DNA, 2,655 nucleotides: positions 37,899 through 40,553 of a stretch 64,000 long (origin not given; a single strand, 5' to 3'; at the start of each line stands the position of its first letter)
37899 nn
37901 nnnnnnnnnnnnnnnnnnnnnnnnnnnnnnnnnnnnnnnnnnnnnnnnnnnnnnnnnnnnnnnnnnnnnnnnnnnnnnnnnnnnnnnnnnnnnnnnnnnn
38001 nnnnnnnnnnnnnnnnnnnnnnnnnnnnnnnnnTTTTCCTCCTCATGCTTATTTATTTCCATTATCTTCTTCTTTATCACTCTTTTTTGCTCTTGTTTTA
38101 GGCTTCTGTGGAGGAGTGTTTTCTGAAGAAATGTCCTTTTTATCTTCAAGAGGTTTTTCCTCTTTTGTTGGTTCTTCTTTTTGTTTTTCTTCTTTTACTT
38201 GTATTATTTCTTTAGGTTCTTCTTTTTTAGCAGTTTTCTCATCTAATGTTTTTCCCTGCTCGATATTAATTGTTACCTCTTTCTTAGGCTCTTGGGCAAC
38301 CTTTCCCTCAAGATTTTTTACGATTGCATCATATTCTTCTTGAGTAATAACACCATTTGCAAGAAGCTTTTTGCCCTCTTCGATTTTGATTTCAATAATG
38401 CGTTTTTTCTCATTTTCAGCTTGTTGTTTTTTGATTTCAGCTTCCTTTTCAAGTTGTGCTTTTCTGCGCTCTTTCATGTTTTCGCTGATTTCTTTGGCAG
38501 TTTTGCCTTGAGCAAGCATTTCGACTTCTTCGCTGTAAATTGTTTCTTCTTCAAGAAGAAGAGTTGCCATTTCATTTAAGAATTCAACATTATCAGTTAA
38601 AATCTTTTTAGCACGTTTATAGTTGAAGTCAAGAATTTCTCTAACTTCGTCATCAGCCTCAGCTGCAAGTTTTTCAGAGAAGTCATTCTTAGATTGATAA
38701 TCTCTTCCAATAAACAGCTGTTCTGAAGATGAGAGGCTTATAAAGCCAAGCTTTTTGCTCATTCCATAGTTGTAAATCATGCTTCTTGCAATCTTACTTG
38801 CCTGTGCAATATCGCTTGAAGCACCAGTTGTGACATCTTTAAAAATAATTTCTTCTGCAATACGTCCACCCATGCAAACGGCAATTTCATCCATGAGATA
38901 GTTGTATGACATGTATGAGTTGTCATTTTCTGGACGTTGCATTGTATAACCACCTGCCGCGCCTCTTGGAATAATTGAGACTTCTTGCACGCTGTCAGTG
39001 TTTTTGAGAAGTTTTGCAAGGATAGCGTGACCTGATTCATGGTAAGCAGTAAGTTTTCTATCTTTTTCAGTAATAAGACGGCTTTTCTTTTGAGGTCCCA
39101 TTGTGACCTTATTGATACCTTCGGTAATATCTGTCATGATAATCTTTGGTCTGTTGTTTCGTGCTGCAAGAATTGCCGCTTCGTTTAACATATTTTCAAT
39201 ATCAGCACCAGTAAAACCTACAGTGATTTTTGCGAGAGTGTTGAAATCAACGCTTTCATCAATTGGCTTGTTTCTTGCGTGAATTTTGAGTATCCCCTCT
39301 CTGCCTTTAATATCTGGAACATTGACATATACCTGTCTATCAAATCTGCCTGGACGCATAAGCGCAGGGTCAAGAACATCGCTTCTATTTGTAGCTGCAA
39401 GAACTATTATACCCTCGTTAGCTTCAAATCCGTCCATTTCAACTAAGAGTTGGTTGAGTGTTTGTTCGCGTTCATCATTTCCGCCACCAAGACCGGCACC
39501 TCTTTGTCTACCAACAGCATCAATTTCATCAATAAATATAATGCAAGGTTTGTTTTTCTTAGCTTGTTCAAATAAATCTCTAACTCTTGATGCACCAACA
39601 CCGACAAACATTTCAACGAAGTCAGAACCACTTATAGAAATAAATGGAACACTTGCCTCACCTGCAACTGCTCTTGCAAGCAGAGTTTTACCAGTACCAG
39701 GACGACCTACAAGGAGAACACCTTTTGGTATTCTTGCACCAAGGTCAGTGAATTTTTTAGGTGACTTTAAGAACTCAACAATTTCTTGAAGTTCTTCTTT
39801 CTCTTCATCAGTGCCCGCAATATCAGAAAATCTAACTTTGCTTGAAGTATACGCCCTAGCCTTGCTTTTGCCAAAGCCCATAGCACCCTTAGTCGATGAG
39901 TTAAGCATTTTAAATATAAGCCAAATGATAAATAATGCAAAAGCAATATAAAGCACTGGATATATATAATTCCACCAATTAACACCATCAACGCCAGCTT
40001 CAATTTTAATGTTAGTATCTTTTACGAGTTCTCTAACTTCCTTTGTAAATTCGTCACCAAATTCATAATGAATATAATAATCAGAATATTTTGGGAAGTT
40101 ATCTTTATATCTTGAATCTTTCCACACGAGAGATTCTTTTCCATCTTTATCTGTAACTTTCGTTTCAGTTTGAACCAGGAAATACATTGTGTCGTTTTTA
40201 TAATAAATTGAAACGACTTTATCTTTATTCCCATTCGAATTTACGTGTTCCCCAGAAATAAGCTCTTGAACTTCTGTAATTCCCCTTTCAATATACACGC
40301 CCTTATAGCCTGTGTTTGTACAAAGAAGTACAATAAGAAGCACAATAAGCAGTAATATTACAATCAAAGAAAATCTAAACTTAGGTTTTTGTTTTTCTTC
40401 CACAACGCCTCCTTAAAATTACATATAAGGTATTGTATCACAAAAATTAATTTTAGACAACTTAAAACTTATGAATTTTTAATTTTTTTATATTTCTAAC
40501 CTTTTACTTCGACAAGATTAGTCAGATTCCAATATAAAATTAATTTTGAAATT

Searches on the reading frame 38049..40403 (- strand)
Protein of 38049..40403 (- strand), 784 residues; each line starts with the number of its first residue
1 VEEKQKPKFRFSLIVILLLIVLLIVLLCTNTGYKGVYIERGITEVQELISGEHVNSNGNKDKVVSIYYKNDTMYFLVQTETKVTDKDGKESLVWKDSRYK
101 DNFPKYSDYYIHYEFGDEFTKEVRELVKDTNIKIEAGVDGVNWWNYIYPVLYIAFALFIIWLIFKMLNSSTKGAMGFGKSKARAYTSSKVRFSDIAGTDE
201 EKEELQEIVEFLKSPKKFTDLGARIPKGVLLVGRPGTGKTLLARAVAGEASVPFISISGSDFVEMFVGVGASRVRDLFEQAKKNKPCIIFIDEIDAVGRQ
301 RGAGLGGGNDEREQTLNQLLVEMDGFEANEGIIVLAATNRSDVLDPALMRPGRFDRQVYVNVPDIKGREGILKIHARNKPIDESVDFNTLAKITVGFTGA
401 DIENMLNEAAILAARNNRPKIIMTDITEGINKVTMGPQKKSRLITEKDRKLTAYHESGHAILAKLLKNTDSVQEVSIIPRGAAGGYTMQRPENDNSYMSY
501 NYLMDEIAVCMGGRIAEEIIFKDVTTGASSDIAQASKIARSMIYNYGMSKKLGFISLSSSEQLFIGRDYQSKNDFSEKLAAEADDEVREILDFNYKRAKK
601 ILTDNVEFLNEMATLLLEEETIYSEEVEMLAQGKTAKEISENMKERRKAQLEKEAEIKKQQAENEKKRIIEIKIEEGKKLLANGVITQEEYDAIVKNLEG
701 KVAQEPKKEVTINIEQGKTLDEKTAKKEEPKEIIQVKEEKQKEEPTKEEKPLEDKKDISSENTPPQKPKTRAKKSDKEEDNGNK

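Call 39: search_protein_families(library=pfam, proteins=[window:38049-40403:-])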
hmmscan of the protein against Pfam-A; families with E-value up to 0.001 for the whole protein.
window:38049-40403:- (784 aa): 7 families
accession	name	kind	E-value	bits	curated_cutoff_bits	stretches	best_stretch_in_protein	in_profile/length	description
PF01434.24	Peptidase_M41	-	2.2e-66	223.8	29.9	1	443-629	2-190/191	Peptidase family M41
PF00004.35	AAA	-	1e-45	155.8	21.2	1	229-361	1-130/131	ATPase family associated with various cellular activities (AAA)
PF17862.7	AAA_lid_3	-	8.1e-13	48.1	27.2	1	384-427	1-44/45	AAA+ lid domain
PF13191.12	AAA_16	-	0.00014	22.9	32.6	0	226-250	24-48/167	AAA ATPase domain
PF07728.20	AAA_5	-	0.00014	22.3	22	0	228-348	1-135/139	AAA domain (dynein-related subfamily)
PF09851.14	SHOCT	-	0.00036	20.6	27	1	678-698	7-27/28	Short C-terminal domain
PF06068.19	TIP49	-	0.0005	19.8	23.8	1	227-262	51-88/347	TIP49 P-loop domain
